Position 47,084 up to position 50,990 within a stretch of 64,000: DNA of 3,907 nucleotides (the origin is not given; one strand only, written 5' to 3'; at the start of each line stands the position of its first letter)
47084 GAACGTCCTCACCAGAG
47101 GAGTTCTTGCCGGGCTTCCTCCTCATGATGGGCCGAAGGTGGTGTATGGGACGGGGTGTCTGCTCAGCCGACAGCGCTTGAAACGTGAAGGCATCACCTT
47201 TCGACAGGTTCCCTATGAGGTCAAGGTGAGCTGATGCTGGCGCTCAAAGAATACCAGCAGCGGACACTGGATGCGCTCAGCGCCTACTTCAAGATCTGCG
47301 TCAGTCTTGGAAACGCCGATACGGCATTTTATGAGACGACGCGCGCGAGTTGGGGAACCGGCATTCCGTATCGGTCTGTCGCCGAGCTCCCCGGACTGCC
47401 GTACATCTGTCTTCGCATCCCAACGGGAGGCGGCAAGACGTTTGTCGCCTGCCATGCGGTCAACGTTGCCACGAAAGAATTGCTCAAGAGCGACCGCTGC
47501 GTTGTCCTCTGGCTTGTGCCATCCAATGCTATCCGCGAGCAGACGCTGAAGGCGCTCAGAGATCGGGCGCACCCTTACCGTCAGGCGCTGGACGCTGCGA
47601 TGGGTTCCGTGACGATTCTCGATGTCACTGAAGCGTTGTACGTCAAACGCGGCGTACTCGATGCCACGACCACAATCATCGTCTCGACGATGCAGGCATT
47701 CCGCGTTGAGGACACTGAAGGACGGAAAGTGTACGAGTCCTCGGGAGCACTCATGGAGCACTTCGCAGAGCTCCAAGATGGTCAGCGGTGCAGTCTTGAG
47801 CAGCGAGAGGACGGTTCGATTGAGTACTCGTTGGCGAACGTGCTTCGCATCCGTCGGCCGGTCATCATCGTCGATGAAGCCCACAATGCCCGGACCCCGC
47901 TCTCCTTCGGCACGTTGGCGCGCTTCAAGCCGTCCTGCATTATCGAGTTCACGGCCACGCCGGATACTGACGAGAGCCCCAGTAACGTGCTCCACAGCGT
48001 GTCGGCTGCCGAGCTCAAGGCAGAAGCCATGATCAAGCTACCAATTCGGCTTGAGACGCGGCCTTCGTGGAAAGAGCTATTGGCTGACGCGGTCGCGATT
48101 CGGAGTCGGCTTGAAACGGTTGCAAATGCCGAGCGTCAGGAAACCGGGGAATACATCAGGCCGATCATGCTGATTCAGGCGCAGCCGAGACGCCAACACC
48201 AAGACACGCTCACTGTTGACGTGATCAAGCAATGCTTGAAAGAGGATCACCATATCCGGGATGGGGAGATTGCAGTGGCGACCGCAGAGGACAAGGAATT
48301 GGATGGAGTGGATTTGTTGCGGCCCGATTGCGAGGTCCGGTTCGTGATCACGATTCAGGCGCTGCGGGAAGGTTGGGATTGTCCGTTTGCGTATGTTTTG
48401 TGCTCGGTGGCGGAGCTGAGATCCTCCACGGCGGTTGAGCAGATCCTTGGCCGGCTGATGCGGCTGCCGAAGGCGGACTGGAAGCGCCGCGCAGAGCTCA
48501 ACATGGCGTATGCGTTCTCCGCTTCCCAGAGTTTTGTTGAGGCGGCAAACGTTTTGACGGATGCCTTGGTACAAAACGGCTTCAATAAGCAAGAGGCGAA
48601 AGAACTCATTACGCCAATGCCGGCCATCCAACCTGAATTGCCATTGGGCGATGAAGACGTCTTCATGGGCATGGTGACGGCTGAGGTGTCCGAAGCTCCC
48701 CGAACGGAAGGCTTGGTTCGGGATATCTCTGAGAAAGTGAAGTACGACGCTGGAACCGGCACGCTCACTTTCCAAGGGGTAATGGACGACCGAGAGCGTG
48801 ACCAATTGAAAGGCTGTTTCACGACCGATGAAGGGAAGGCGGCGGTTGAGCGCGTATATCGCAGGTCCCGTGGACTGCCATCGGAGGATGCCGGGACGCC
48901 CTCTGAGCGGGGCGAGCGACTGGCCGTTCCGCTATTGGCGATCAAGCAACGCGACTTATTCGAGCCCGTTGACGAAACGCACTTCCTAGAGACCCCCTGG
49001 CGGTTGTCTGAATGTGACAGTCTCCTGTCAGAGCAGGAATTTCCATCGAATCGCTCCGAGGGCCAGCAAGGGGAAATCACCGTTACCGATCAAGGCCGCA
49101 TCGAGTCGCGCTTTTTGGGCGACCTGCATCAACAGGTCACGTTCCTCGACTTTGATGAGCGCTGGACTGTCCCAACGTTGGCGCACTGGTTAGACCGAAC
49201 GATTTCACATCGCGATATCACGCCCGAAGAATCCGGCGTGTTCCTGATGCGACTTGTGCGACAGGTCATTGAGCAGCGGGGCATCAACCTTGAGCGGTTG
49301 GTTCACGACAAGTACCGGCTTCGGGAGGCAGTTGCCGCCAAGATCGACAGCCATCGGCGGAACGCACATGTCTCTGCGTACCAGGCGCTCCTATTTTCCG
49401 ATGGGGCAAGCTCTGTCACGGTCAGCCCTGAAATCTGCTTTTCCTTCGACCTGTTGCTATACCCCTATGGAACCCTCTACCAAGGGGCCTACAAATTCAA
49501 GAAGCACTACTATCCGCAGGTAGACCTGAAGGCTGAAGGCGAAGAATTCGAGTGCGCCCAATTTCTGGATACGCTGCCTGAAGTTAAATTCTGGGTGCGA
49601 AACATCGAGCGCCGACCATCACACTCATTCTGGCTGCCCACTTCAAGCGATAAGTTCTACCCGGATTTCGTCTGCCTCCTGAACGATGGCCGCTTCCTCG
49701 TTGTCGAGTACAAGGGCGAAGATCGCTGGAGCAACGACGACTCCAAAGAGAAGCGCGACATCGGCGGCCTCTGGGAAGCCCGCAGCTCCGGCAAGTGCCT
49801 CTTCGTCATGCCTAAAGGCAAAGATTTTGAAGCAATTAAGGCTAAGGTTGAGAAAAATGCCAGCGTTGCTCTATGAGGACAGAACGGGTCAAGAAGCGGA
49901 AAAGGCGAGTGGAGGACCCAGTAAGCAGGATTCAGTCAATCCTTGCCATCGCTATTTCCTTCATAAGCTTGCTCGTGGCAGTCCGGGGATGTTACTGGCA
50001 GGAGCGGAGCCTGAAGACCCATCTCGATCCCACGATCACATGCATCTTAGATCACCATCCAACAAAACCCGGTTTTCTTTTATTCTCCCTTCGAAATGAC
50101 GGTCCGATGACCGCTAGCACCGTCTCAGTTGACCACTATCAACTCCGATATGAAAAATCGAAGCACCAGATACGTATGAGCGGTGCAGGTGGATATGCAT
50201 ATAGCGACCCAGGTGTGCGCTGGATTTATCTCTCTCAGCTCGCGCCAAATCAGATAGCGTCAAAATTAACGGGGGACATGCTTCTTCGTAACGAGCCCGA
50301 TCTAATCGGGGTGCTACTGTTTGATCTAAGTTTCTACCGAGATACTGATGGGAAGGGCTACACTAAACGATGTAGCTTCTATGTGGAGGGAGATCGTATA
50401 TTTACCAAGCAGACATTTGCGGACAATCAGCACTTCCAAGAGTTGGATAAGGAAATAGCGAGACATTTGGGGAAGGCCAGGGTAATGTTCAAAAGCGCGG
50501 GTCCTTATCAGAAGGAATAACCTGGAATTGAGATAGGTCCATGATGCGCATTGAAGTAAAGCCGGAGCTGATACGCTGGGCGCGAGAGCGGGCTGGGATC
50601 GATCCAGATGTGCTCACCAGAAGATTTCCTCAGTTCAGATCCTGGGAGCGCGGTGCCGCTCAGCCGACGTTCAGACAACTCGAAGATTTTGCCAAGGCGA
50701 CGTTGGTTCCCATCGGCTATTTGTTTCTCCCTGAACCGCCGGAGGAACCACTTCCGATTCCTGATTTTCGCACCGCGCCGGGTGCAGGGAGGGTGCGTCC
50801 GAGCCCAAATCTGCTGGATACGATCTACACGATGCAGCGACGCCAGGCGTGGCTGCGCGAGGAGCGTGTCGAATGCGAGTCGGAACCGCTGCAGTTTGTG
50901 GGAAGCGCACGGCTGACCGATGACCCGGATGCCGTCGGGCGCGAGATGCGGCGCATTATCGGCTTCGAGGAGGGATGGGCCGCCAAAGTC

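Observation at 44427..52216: Seven-gene gap-free cassette joining a type III R-M system to an ImmA/IrrE + PIN-like (DUF4411) module and three unknown genes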

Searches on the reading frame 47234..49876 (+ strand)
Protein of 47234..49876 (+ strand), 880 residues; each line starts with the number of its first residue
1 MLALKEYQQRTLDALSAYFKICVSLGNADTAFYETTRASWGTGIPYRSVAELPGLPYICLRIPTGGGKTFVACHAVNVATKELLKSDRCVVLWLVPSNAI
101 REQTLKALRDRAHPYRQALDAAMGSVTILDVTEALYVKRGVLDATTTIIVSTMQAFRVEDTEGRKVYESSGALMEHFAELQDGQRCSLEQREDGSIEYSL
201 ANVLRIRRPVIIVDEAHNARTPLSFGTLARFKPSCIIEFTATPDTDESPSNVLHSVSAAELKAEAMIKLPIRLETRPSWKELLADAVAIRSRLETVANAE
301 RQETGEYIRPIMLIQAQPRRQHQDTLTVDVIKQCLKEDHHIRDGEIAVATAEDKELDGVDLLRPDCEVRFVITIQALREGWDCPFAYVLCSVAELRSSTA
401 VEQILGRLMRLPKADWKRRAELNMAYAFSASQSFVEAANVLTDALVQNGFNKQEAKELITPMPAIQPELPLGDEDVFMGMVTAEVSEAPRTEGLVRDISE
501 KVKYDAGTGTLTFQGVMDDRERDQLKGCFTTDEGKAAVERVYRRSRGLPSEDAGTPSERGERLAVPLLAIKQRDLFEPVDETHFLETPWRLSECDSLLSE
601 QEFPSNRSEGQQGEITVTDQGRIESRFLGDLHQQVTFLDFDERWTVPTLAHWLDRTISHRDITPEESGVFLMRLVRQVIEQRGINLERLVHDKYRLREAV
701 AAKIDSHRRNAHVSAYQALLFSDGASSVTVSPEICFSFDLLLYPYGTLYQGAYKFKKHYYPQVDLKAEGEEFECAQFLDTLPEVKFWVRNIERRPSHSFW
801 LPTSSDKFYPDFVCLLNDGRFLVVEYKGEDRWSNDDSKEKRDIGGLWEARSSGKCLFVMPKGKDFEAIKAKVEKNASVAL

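Call 3: search_protein_families(library=pfam, proteins=[window:47234-49876:+], max_evalue=0.01)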
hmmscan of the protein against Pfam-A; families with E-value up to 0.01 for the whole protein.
window:47234-49876:+ (880 aa): 2 families
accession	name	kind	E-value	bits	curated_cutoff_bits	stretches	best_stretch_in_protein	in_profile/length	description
PF04851.21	ResIII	-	2.4e-16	60.5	22.5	1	3-244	3-163/164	Type III restriction enzyme, res subunit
PF00270.35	DEAD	-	3.5e-07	30.5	26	1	59-156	18-105/167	DEAD/DEAH box helicase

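Call 4: search_protein_families(library=padloc, proteins=[window:47234-49876:+], max_evalue=0.01)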
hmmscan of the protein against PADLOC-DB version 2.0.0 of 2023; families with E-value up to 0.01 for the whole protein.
window:47234-49876:+ (880 aa): 9 families
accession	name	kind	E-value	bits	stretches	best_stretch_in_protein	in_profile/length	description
PDLC03650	REase_III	-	1.1e-149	498.6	1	1-860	1-876/898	Type III restriction enzyme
PDLC03653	REase_III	-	1.2e-75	253.3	2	195-450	247-508/883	Type III restriction enzyme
PDLC03647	REase_III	-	9.3e-13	45.2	2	360-413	499-552/989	Type III restriction enzyme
PDLC03649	REase_III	-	3.7e-10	36.4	2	362-455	489-583/973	Type III restriction enzyme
PDLC03648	REase_III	-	9.7e-07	25.3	1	210-414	135-357/871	Type III restriction enzyme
PDLC02707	PbeA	-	0.00022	18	1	60-160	273-368/672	PbeA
PDLC04531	PDC-M23B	-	0.0021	14.1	1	59-153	317-409/1060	-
PDLC01765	Cas3c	-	0.0038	14.2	1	59-110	187-235/612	-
PDLC00062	GajA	-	0.0098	12.3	0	480-540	370-430/639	AAA ATPase domain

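Call 5: search_protein_families(library=ncbifam, proteins=[window:47234-49876:+], max_evalue=0.01)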
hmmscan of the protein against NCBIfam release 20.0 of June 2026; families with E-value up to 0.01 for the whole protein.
window:47234-49876:+ (880 aa): 2 families
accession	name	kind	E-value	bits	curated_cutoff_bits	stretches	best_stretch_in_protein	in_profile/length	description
NF012027.0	PRK15483.1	equivalog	5.1e-09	34.6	564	1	6-245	9-240/986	type III restriction-modification system endonuclease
NF046055.1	restr_BPTD_3080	equivalog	3.9e-08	31.7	800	1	771-841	863-932/970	BPTD_3080 family restriction endonuclease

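Call 13: find_related_loci(query=window:47234-49876:+, collection=genome_contigs, flank=10000)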
Query window:47234-49876:+ (880 aa) in genome_contigs; peptide patterns used: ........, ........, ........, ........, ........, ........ (x = any residue, [..] = any of these).
80 stretches matched a pattern; 27 encode a relative of the query (tblastn E <= 1e-3); 27 distinct loci.
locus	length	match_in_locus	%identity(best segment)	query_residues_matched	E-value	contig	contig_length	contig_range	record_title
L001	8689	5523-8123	57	1-872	0e+0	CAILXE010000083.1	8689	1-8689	MAG: uncultured Chlorobiaceae bacterium isolate Ki2-D4_bin-0025 genome assembly, contig: bin-0025:083/518, whole genome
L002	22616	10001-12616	51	1-869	0e+0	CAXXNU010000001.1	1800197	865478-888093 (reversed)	MAG: Desulfobacterales bacterium isolate 6d091e9b-094b-40f3-8738-6f7f297dc317 genome assembly, contig: contig_1, whole g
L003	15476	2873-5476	52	1-867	0e+0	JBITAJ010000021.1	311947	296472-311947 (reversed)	MAG: Sedimentisphaeraceae bacterium JB056 k141_32750, whole genome shotgun sequence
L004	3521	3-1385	92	413-872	0e+0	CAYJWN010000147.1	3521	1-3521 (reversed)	MAG TPA_asm: uncultured Planctomycetales bacterium isolate ERP125453_co1_486 genome assembly, contig: NODE_38229_length_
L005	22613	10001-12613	58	1-872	0e+0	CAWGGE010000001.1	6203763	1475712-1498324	MAG: uncultured delta proteobacterium isolate MFD01828.bin.2.72 genome assembly, contig: contig_14663, whole genome shot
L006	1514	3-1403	89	413-878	0e+0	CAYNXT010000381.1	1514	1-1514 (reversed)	MAG TPA_asm: uncultured Planctomycetales bacterium isolate ERP125453_co1_54 genome assembly, contig: NODE_141762_length_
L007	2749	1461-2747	91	1-429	0e+0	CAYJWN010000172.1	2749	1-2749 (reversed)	MAG TPA_asm: uncultured Planctomycetales bacterium isolate ERP125453_co1_486 genome assembly, contig: NODE_55240_length_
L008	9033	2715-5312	47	4-873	0e+0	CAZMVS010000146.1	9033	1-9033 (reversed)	MAG TPA_asm: uncultured Planctomycetales bacterium isolate SRP067234_co1_13 genome assembly, contig: k99_473272, whole g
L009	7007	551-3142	43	2-869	0e+0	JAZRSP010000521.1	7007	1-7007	MAG: Victivallaceae bacterium isolate T1900045346_YK20190036.MAGScoT_cleanbin_000026 SGB_6714_k141_2185836, whole genome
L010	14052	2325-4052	59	1-581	0e+0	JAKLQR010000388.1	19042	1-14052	MAG: Thermodesulfovibrionales bacterium isolate bin S2.74 k141_765238, whole genome shotgun sequence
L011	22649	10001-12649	59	1-874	0e+0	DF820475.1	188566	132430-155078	Bacterium UASB270 DNA, scaffold: UASB270_scaffold_13, whole genome shotgun sequence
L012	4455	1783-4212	61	1-879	0e+0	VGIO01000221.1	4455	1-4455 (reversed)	MAG: Calditrichaeota bacterium isolate K_DeepCast_250m_m2_227 K_DeepCast_250m_m2_227_Ga0194125_10044219, whole genome sh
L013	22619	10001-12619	40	2-873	0e+0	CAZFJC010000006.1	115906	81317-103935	MAG TPA_asm: uncultured bacterium isolate binchicken_co7_184 genome assembly, contig: NODE_287_length_115906_cov_11.4858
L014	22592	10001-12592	43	2-869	0e+0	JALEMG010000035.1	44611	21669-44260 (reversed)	MAG: Lentisphaeria bacterium isolate SUG133 k141_6073889, whole genome shotgun sequence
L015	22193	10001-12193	44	148-872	0e+0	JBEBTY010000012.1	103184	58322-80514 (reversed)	MAG: Victivallis vadensis isolate T2.bin.197 NODE_473_length_103184_cov_71.417904, whole genome shotgun sequence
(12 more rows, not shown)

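Call 29: search_protein_families(library=pfam, proteins=[L004:1552-1734:+, L004:1734-2732:+, L004:2756-3235:-, L004:3232-3513:-], max_evalue=0.01)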
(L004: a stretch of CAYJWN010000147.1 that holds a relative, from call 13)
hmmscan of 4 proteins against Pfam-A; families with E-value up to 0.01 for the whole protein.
L004:1552-1734:+ (60 aa): 0 families

L004:1734-2732:+ (332 aa): 2 families
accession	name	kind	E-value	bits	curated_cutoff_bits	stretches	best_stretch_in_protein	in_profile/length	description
PF01972.22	SDH_protease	-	3e-15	56.5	31.3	1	73-149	91-166/286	ClpP-like SDH-type serine proteinase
PF00574.28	CLP_protease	-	0.0024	18.2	20.2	1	73-125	46-98/182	Clp protease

L004:2756-3235:- (159 aa): 1 family
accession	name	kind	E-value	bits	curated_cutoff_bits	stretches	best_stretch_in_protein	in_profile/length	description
PF18090.7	SoPB_HTH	-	0.00054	20.5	27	1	67-117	4-54/75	Centromere-binding protein HTH domain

L004:3232-3513:- (93 aa): 1 family
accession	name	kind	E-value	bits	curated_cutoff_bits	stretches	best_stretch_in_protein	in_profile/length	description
PF01797.21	Y1_Tnp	-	1.3e-24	87.1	23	1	2-79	45-121/121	Transposase IS200 like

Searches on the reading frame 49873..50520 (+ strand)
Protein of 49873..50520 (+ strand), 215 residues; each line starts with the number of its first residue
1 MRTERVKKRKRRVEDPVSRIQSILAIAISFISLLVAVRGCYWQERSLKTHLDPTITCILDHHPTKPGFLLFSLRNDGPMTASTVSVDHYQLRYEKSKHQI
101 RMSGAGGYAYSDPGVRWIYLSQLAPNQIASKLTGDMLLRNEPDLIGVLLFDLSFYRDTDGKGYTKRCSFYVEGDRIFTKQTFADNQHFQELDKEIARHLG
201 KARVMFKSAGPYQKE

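Call 3: search_protein_families(library=pfam, proteins=[window:49873-50520:+], max_evalue=0.01)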
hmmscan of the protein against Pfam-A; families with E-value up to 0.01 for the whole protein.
window:49873-50520:+ (215 aa): 0 families

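Call 4: search_protein_families(library=padloc, proteins=[window:49873-50520:+], max_evalue=0.01)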
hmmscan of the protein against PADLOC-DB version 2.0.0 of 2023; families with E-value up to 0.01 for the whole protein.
window:49873-50520:+ (215 aa): 0 families

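Call 5: search_protein_families(library=ncbifam, proteins=[window:49873-50520:+], max_evalue=0.01)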
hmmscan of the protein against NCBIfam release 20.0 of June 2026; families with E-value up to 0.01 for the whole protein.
window:49873-50520:+ (215 aa): 0 families

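Call 24: find_homologous_proteins(query=window:49873-50520:+)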
Query window:49873-50520:+ (215 aa): 3 proteins with E <= 0.001 among 93 candidates.
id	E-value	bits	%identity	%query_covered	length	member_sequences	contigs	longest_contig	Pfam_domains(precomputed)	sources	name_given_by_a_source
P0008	5.5e-61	224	54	84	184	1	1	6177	-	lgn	-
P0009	5.1e-53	198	45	98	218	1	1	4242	-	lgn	-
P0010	1.8e-26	111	37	85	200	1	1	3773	-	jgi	jgi:hypothetical protein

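Call 25: find_encoding_contigs(protein=P0008, flank=10000)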
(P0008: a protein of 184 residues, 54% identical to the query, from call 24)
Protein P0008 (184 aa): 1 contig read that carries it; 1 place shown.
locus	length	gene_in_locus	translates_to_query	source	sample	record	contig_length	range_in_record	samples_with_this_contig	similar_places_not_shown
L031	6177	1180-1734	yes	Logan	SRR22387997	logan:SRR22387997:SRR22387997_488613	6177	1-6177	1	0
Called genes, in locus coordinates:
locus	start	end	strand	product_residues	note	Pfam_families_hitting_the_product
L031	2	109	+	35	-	?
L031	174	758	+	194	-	PF13671:AAA_33 (weak), PF06414:Zeta_toxin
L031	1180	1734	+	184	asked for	-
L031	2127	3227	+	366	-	-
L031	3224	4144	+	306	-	-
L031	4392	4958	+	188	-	PF01909:NTP_transf_2 (weak), PF18765:Polbeta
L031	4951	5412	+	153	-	PF05168:HEPN (weak)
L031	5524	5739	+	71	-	-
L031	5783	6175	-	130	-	?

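Call 26: find_encoding_contigs(protein=P0009, flank=10000)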
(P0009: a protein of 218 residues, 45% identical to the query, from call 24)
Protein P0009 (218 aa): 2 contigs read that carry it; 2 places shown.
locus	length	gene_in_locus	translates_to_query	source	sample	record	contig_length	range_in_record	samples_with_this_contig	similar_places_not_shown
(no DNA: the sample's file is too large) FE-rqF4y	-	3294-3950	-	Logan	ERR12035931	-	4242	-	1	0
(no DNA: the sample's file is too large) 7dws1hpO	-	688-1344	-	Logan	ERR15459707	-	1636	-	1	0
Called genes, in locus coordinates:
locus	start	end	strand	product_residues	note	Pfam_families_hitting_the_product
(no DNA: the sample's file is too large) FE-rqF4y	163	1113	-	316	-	-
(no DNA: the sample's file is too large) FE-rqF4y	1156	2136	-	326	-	-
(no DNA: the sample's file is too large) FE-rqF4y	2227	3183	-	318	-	-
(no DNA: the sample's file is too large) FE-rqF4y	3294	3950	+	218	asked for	-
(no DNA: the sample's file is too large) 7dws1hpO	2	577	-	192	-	?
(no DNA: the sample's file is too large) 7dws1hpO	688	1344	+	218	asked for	-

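Call 27: find_encoding_contigs(protein=P0010, flank=10000)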
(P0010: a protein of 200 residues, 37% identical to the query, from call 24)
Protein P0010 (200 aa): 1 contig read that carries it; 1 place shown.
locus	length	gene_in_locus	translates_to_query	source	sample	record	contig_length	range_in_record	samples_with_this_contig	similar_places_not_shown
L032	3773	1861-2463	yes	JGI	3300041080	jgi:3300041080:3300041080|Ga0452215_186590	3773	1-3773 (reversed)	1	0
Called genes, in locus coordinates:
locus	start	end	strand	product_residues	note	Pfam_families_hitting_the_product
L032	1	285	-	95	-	?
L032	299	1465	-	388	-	PF13304:AAA_21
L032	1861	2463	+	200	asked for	-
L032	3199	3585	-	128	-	-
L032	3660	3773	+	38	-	?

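Call 41: search_protein_families(library=pfam, proteins=[L031:2127-3227:+, L031:3224-4144:+, L032:3199-3585:-], max_evalue=0.01)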
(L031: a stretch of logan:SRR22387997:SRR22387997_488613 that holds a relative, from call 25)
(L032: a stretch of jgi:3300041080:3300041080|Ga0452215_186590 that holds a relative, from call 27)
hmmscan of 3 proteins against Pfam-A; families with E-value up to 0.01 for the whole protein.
L031:2127-3227:+ (366 aa): 42 families (the best 25 are shown)
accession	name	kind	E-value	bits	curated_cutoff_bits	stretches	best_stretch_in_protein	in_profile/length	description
PF13414.12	TPR_11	-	6.9e-46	154.1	26.8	7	80-121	1-42/42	TPR repeat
PF07719.23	TPR_2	-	1.8e-45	149.7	27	5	107-140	1-34/34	Tetratricopeptide repeat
PF14559.12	TPR_19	-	4.1e-43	146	25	8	49-93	1-45/68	Tetratricopeptide repeat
PF00515.34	TPR_1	-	5.3e-41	137.3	27.8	5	107-140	1-34/34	Tetratricopeptide repeat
PF13431.12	TPR_17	-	1.9e-37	124.8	24.4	3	96-127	2-33/34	Tetratricopeptide repeat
PF13181.12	TPR_8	-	1.2e-36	122.2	25.7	2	107-139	1-33/34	Tetratricopeptide repeat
PF13432.12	TPR_16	-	4.4e-36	123.3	32.7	4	46-105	4-63/65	Tetratricopeptide repeat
PF13428.12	TPR_14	-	4.6e-29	98.4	23.5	2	46-81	8-43/44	Tetratricopeptide repeat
PF13424.12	TPR_12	-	8.4e-26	90.4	30.1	4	282-342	8-69/77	Tetratricopeptide repeat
PF13176.12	TPR_7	-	2.6e-20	71.1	27.9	1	109-140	1-34/36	Tetratricopeptide repeat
PF13371.12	TPR_9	-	1e-18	67.5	35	2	80-142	2-64/73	Tetratricopeptide repeat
PF12895.13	ANAPC3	-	2e-17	63.7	27.2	3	88-165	4-80/82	Anaphase-promoting complex, cyclosome, subunit 3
PF13174.12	TPR_6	-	2.3e-16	59.7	26.3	0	112-139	5-32/33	Tetratricopeptide repeat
PF24575.1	TPR_Slam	-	7.7e-16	58.9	35.2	1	42-94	50-102/104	Surface lipoprotein assembly modifier, N-terminal TPR repeats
PF23914.1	TPR_CcmH_CycH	-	1e-15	58.3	42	2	131-242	40-154/158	Cytochrome c-type biogenesis protein H TPR domain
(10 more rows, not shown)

L031:3224-4144:+ (306 aa): 0 families

L032:3199-3585:- (128 aa): 0 families

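Call 52: predict_structure(alignment_id=A3)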
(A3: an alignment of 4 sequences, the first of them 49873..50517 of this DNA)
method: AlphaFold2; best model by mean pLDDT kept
length: 215 residues; sequences in the alignment: 4
mean_pLDDT: 71.9   pTM: 0.62
mean pLDDT of the five models: 71.9, 71.8, 71.5, 70.4, 70.3
residues with pLDDT >= 90: 47; 70-90: 86; 50-70: 38; < 50: 44
segments of 3 or more residues with pLDDT < 50: 1-13, 42-47, 105-114, 202-215
pLDDT, mean of each block of 10 residues (from residue 1): 42 56 77 67 50 90 85 94 88 83 49 62 95 66 84 91 90 84 68 73 38 26
secondary structure, 60 per line:
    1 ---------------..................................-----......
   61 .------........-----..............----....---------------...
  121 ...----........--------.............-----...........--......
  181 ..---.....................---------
elements in order: H16-49 E55-61 E68-75 E81-94 E99-102 E118-123 E128-135 E144-156 E162-172 E175-178 H179-182 H186-206

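Call 79: search_protein_families(library=phrogs, proteins=[window:49873-50520:+], max_evalue=0.001)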
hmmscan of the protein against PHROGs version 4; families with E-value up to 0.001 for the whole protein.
window:49873-50520:+ (215 aa): 0 families

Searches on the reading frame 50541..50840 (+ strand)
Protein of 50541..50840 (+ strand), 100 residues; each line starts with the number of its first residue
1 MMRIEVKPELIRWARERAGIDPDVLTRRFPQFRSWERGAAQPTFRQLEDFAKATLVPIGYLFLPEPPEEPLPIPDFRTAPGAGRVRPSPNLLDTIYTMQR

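Call 75: search_protein_families(library=pfam, proteins=[window:50541-50840:+], max_evalue=10)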
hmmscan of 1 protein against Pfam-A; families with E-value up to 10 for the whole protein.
window:50541-50840:+ (100 aa): 2 families
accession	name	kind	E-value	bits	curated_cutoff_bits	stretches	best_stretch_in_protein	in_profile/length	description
PF13560.12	HTH_31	-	0.078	13.7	27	1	10-54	5-54/64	Helix-turn-helix domain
PF01381.28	HTH_3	-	0.15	12.6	23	1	34-61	28-55/55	Helix-turn-helix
